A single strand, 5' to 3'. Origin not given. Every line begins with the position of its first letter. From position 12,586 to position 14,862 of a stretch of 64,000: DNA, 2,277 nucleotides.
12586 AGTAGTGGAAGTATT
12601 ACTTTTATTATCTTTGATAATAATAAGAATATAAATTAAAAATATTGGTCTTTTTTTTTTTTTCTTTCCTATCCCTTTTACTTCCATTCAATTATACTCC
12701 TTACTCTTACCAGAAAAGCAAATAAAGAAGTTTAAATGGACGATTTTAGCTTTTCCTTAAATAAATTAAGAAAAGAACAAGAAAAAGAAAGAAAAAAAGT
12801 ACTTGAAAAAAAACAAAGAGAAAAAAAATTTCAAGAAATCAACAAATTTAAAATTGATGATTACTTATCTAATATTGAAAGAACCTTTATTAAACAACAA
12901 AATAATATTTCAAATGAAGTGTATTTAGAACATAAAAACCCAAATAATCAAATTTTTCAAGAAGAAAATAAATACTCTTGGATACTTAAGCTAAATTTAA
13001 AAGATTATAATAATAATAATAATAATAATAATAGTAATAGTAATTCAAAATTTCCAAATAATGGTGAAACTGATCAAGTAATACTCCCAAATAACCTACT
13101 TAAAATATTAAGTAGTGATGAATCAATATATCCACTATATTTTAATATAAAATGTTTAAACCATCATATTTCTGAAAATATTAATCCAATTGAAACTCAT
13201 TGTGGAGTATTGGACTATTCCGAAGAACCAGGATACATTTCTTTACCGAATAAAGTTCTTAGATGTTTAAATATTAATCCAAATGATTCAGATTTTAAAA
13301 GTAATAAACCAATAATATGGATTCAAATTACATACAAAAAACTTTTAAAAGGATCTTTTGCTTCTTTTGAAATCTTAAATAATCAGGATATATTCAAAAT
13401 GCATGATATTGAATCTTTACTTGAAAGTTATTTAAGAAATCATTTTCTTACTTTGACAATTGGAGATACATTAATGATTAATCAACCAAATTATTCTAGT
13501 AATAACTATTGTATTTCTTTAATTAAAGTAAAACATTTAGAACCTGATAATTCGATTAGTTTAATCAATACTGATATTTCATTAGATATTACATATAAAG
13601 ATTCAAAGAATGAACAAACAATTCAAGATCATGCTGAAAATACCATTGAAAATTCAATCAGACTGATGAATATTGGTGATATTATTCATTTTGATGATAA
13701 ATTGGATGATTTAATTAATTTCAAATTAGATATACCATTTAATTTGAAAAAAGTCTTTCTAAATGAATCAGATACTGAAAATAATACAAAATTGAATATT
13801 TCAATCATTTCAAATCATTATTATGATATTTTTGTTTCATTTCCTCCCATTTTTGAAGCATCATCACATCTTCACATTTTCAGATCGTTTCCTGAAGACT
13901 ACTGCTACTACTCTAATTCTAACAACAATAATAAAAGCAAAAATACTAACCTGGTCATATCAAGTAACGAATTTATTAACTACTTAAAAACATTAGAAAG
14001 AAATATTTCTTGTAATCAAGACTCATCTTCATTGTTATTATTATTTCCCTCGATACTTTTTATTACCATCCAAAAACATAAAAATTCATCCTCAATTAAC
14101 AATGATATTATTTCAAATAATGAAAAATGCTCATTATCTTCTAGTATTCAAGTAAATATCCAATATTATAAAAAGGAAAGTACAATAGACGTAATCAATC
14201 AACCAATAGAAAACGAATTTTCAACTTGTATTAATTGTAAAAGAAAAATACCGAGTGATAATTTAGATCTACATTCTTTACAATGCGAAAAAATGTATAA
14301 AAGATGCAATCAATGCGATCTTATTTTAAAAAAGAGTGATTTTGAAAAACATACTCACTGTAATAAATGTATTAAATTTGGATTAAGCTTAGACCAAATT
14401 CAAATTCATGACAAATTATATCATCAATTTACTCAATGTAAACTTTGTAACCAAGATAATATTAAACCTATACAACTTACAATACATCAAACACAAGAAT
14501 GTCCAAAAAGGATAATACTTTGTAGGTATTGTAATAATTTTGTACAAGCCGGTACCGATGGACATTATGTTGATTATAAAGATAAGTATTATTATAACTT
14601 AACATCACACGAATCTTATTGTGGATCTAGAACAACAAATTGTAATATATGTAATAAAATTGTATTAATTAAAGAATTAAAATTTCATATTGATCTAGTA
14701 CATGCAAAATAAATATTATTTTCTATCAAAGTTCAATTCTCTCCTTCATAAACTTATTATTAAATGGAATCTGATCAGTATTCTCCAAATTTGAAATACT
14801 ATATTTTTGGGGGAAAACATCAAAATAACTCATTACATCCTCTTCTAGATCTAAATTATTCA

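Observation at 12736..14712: UFD1 double-psi-barrel domain fused to a TRAF-type/C2HC zinc-finger array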

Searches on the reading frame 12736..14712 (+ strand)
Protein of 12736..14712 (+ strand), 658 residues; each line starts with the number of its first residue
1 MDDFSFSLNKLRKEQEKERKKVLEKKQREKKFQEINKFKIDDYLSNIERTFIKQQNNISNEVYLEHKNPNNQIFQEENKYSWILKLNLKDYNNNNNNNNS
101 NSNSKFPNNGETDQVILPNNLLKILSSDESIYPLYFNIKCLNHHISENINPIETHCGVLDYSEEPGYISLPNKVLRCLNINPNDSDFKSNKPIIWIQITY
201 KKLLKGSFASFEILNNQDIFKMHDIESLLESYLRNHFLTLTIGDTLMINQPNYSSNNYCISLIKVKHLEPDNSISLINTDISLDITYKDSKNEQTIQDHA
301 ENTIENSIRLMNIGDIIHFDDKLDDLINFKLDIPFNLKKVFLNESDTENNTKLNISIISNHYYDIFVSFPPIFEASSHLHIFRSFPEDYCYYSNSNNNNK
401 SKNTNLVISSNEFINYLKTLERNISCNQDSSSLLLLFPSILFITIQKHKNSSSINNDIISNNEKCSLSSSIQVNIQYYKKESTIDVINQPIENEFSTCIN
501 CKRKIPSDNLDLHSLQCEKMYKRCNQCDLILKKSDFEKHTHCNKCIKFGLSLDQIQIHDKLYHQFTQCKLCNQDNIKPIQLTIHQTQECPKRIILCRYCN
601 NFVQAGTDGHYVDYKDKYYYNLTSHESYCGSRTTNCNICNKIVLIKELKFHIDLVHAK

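Call 3: search_protein_families(library=pfam, proteins=[window:12736-14712:+], max_evalue=1)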
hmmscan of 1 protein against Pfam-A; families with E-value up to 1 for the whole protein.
window:12736-14712:+ (658 aa): 5 families
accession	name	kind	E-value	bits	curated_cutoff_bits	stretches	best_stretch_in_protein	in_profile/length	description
PF03152.21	UFD1_N1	-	4.8e-11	42.5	29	1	107-185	17-88/97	Ubiquitin fusion degradation protein UFD1, N-terminal subdomain 1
PF24842.1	UFD1_N2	-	6.2e-11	42.6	37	1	205-286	1-74/76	Ubiquitin fusion degradation protein UFD1, N-terminal subdomain 2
PF21366.3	TRAFD1-XIAF1_ZnF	-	1.2e-10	41.5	27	1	621-651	8-38/43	TRAFD1/XAF1, zinc finger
PF21039.3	CEP104_ZnF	-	0.033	14.8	27.4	1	496-547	29-83/112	Centrosomal protein CEP104, ZnF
PF23580.1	Znf_XAF1_N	-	0.041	13.8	27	1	494-514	4-24/30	XIAP-associated factor 1-like, N-terminal zinc finger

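Call 4: search_solved_structures(query=window:12736-14712:+, max_evalue=1, show_alignments=3)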
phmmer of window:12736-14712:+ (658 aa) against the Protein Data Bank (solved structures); distinct sequences matched with E-value up to 1: 8.
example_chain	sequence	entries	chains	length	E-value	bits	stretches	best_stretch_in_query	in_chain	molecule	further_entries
1zc1_A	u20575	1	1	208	2.9e-07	32.3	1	114-285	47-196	Ubiquitin fusion degradation protein 1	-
8dar_H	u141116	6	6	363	1.1e-06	30.4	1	114-285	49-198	Ubiquitin fusion degradation protein 1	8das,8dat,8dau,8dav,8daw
9yrc_H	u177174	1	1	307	1.2e-06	30.3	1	113-302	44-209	Ubiquitin recognition factor in ER-associated degradation protein 1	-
11sy_P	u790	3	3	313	1.3e-06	30.2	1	113-302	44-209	Ubiquitin recognition factor in ER-associated degradation protein 1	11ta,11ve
9yw2_I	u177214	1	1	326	1.4e-06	30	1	113-302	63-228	Ubiquitin recognition factor in ER-associated degradation protein 1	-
2yuj_A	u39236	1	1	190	2.8e-06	29.1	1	113-285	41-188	Ubiquitin fusion degradation 1-like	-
2d9k_A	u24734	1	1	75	1.3e-05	26.8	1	584-653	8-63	FLN29 gene product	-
8gbq_B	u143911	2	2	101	0.27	12.6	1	490-545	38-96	E3 ubiquitin-protein ligase RNF125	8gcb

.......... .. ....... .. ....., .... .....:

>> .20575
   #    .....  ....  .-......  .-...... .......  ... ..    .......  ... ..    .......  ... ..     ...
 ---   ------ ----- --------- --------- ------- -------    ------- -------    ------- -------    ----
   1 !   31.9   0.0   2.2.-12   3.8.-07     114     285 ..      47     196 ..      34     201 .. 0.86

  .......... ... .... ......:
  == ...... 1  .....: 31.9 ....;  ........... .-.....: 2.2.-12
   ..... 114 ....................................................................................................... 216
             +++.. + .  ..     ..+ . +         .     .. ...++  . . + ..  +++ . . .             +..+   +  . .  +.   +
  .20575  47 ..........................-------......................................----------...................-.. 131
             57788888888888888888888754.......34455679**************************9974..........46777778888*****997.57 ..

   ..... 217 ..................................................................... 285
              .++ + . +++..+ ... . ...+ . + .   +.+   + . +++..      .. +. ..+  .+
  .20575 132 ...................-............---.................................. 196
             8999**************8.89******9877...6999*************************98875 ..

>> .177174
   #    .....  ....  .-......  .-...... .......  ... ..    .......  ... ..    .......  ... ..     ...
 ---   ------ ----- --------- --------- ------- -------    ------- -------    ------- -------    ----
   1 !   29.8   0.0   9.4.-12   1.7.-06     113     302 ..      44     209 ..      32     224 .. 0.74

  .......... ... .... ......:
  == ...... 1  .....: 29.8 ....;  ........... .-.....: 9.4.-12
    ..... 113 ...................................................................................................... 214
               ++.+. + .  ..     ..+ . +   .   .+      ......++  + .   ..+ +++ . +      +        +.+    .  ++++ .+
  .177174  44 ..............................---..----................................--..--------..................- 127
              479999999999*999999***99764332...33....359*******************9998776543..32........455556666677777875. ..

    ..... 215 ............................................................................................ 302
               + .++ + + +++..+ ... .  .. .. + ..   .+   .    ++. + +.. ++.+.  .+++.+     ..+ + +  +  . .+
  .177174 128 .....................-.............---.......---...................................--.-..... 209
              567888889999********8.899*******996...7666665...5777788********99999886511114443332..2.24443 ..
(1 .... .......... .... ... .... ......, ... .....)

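Call 5: find_homologous_proteins(query=window:12736-14712:+, max_evalue=0.001)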
Query window:12736-14712:+ (658 aa): 7 proteins with E <= 0.001 among 8000 candidates.
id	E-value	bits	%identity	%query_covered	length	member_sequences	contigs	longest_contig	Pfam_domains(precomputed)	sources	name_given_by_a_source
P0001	0.0e+0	1427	98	100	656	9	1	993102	PF21366.4,PF03152.22,PF24842.2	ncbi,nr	ncbi:Ubiquitin fusion degradation protein UFD1 [Cryptosporidium tyzzeri]|nr:Ubiquitin fusion degrada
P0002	0.0e+0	1183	82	100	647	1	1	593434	PF21366.4,PF03152.22,PF24842.2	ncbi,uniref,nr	ncbi:ubiquitin fusion degradation (UFD1) family [Cryptosporidium sp. chipmunk genotype I]|uniref:ubi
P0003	8.2e-279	944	67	100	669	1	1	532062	PF21366.4,PF03152.22,PF24842.2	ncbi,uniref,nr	ncbi:ubiquitin fusion degradation family protein [Cryptosporidium ubiquitum]|uniref:Ubiquitin fusion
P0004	2.0e-244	831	59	100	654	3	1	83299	PF21366.4,PF03152.22,PF24842.2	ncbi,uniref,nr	ncbi:ubiquitin fusion degradation-like protein [Cryptosporidium canis]|uniref:Ubiquitin fusion degra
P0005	3.7e-243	827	59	100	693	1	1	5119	PF21366.4,PF03152.22,PF24842.2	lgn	-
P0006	9.6e-241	819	59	100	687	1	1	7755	PF21366.4,PF03152.22,PF24842.2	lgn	-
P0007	3.0e-172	592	46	100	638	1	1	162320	PF21366.4,PF03152.22,PF24842.2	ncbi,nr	ncbi:ubiquitin fusion degradation (UFD1) family protein, double Psi beta barrel fold [Cryptosporidiu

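Call 18: search_protein_representatives(alignment_id=A1)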
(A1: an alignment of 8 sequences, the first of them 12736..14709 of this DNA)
Query: 8 sequences, 648 profile positions. Proteins with E-value up to 0.001 (for the whole library): 1047; up to 1e-10: 381; up to 1e-30: 52. The best 150 are listed.
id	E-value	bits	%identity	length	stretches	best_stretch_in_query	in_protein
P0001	0.0e+00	1211.5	-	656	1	1-648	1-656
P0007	5.7e-296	999.6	-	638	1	1-647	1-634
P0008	7.0e-183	626.0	-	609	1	2-648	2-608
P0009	9.9e-123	427.2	-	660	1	1-647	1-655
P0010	3.4e-66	240.4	-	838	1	94-647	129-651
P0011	1.6e-57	211.8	-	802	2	483-647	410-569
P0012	1.9e-54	201.6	-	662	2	478-647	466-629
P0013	5.4e-54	200.1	-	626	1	45-646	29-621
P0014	3.9e-51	190.7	-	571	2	361-647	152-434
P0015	1.5e-50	188.7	-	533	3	476-646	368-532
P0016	1.6e-45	172.1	-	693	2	478-646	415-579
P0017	3.2e-45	171.1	-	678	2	479-644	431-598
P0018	5.0e-45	170.5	-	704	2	474-646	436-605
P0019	8.0e-43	163.2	-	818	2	477-647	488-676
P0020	4.7e-40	154.1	-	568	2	465-643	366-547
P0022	2.7e-38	148.2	-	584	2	476-644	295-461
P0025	2.5e-36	141.8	-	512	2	479-646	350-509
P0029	1.1e-35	139.7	-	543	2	475-643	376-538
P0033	1.3e-34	136.1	-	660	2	474-644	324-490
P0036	1.6e-33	132.4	-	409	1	450-644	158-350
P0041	3.9e-32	127.9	-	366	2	414-643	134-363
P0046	1.1e-31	126.4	-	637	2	478-641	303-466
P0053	2.4e-31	125.3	-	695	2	466-645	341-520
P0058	1.2e-30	122.9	-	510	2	475-647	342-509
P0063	3.9e-30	121.3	-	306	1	480-642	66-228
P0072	1.5e-29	119.3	-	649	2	454-644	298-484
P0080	1.1e-28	116.5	-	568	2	453-644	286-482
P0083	1.9e-28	115.7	-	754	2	457-644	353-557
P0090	6.5e-28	113.9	-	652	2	483-643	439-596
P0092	7.0e-28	113.8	-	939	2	474-646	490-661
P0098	2.2e-27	112.2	-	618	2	479-644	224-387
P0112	5.4e-26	107.6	-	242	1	484-644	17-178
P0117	9.1e-26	106.8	-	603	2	461-647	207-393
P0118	9.5e-26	106.8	-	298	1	480-643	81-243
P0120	1.5e-25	106.1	-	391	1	486-646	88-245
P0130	1.0e-24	103.4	-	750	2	459-645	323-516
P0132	1.9e-24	102.5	-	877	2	481-646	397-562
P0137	2.3e-23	98.9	-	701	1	473-646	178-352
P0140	4.2e-23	98.0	-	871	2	482-643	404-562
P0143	8.0e-23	97.1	-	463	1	468-647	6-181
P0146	1.1e-22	96.6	-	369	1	478-644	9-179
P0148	1.2e-22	96.5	-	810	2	478-646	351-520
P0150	1.5e-22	96.2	-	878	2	486-646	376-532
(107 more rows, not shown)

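Call 20: list_cluster_members(proteins=[P0008, P0009, P0010, P0011, P0012, P0013, P0017, P0022, P0033, P0072])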
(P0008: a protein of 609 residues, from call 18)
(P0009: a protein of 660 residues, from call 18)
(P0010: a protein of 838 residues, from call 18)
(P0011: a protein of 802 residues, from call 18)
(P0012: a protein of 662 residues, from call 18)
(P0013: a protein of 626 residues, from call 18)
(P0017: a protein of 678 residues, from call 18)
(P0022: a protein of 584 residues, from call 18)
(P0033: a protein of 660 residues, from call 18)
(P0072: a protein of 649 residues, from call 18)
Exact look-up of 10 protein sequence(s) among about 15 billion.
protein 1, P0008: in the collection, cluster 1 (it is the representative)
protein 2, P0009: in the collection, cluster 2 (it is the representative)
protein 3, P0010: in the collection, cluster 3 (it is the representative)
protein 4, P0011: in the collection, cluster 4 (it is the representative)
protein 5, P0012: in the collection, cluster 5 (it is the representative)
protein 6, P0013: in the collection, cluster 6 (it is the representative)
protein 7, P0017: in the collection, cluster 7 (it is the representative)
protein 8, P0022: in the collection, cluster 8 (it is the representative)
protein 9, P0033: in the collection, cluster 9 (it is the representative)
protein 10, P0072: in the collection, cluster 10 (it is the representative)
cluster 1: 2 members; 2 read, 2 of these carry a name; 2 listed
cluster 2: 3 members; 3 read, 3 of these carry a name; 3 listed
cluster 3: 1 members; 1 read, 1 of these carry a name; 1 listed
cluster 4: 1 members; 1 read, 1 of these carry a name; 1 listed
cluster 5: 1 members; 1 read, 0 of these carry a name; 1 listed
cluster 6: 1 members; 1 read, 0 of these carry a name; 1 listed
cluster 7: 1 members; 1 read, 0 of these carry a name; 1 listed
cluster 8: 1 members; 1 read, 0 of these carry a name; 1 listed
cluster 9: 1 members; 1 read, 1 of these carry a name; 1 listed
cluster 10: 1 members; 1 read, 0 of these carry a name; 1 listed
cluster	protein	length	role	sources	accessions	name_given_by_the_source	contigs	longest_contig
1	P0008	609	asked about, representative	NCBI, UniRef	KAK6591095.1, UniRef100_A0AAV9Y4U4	ubiquitin fusion degradation (UFD1) family [Cryptosporidium xiaoi] | Ubiquitin fusion degradation (UFD1) family n=1 Tax=Cryptosporidium xiaoi TaxID=659607 ...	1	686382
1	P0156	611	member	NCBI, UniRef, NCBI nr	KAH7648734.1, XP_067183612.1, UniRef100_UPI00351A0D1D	ubiquitin fusion degradation (UFD1) family [Cryptosporidium bovis] | ubiquitin fusion degradation (UFD1) family n=1 Tax=Cryptosporidium bovis TaxID=310047 ...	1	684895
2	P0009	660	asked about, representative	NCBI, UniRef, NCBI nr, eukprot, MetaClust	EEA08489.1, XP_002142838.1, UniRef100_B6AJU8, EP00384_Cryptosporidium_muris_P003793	uncharacterized protein CMU_003190 [Cryptosporidium muris RN66] | Uncharacterized protein n=1 Tax=Cryptosporidium muris (strain RN66) TaxID=441375 ... | XP_002142838.1 hypothetical protein [Cryptosporidium muris RN66]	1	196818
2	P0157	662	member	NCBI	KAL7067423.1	hypothetical protein ACR3K2_21170 [Cryptosporidium serpentis]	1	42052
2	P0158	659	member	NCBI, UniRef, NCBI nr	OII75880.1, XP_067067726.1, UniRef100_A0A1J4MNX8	hypothetical protein cand_002840 [Cryptosporidium andersoni] | Uncharacterized protein n=1 Tax=Cryptosporidium andersoni TaxID=117008 ...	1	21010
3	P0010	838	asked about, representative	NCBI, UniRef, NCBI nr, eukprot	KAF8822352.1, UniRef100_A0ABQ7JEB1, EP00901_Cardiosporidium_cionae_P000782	putative Ubiquitin fusion degradation protein 1-like protein [Cardiosporidium cionae] | Ubiquitin fusion degradation protein 1-like protein n=1 Tax=Cardiosporidium cionae ... | KAF8822352.1 putative Ubiquitin fusion degradation protein 1-like protein ...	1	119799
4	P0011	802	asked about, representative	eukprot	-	GILK01008455.1.p1 GENE.GILK01008455.1~~GILK01008455.1.p1 ORF type:complete len:819 ...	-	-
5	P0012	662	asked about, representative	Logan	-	-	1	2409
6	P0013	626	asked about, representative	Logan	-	-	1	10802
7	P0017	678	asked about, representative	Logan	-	-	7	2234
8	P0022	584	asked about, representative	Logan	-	-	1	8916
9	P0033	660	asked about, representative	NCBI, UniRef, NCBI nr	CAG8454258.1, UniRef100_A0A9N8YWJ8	9756_t:CDS:2 [Ambispora gerdemannii] | 9756_t:CDS:1 n=1 Tax=Ambispora gerdemannii TaxID=144530 RepID=A0A9N8YWJ8_9GLOM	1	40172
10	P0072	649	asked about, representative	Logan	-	-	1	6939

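Call 23: search_protein_families(library=pfam, alignment_id=A2, max_evalue=0.001)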
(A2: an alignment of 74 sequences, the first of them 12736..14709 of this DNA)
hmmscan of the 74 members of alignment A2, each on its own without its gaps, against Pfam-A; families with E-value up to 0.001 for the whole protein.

A. member 1, window:12736-14709:+ (658 aa): 3 families
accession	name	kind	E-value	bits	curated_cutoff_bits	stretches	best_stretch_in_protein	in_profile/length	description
PF03152.21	UFD1_N1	-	4.8e-11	42.5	29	1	107-185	17-88/97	Ubiquitin fusion degradation protein UFD1, N-terminal subdomain 1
PF24842.1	UFD1_N2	-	6.2e-11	42.6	37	1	205-286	1-74/76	Ubiquitin fusion degradation protein UFD1, N-terminal subdomain 2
PF21366.3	TRAFD1-XIAF1_ZnF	-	1.2e-10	41.5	27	1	621-651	8-38/43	TRAFD1/XAF1, zinc finger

B. families by the number of members that match (of 74 scanned): 22 families
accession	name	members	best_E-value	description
PF24842.1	UFD1_N2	74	3.7e-24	Ubiquitin fusion degradation protein UFD1, N-terminal subdomain 2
PF03152.21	UFD1_N1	72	3.4e-22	Ubiquitin fusion degradation protein UFD1, N-terminal subdomain 1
PF21366.3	TRAFD1-XIAF1_ZnF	69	1.4e-11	TRAFD1/XAF1, zinc finger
PF23580.1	Znf_XAF1_N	60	6.5e-18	XIAP-associated factor 1-like, N-terminal zinc finger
PF16558.10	AZUL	43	1.1e-14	Amino-terminal Zinc-binding domain of ubiquitin ligase E3A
PF24503.1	DUF7590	13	2.5e-41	Domain of unknown function (DUF7590)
PF02176.24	zf-TRAF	5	5.3e-05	TRAF-type zinc finger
PF22562.2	UBA_7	4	2.8e-05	UBA-like domain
PF18439.7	zf_UBZ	3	8.2e-07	Ubiquitin-Binding Zinc Finger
PF13894.12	zf-C2H2_4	3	1.8e-05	C2H2-type zinc finger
PF02933.23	CDC48_2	2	0.0002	Cell division protein 48 (CDC48), domain 2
PF21039.3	CEP104_ZnF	2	0.00022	Centrosomal protein CEP104, ZnF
PF17065.10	UPF0669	1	9.5e-06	Putative cytokine, C6ORF120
PF17848.7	Zn_ribbon_ACC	1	0.00019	Acetyl-CoA carboxylase zinc finger domain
PF00096.32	zf-C2H2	1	0.0002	Zinc finger, C2H2 type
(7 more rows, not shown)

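Call 24: find_homologous_proteins(query=A2, max_evalue=1e-10)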
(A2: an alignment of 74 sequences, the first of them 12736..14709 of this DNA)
Query A2 (74 sequences) (658 aa, profile of the alignment): 7 proteins with E <= 1e-10 among 8000 candidates.
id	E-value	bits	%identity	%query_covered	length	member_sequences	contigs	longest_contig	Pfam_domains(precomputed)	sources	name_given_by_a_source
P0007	4.4e-119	417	46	100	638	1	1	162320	PF21366.4,PF03152.22,PF24842.2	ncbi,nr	ncbi:ubiquitin fusion degradation (UFD1) family protein, double Psi beta barrel fold [Cryptosporidiu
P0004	1.2e-118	416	59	100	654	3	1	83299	PF21366.4,PF03152.22,PF24842.2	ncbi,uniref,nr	ncbi:ubiquitin fusion degradation-like protein [Cryptosporidium canis]|uniref:Ubiquitin fusion degra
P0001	6.0e-115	404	98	100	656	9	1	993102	PF21366.4,PF03152.22,PF24842.2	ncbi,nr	ncbi:Ubiquitin fusion degradation protein UFD1 [Cryptosporidium tyzzeri]|nr:Ubiquitin fusion degrada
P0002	1.0e-113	400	82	100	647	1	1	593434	PF21366.4,PF03152.22,PF24842.2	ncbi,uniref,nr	ncbi:ubiquitin fusion degradation (UFD1) family [Cryptosporidium sp. chipmunk genotype I]|uniref:ubi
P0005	5.9e-110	387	59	100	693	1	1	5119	PF21366.4,PF03152.22,PF24842.2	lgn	-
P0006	4.8e-109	384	59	100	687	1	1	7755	PF21366.4,PF03152.22,PF24842.2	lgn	-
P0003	3.7e-108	381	67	100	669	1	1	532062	PF21366.4,PF03152.22,PF24842.2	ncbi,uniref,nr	ncbi:ubiquitin fusion degradation family protein [Cryptosporidium ubiquitum]|uniref:Ubiquitin fusion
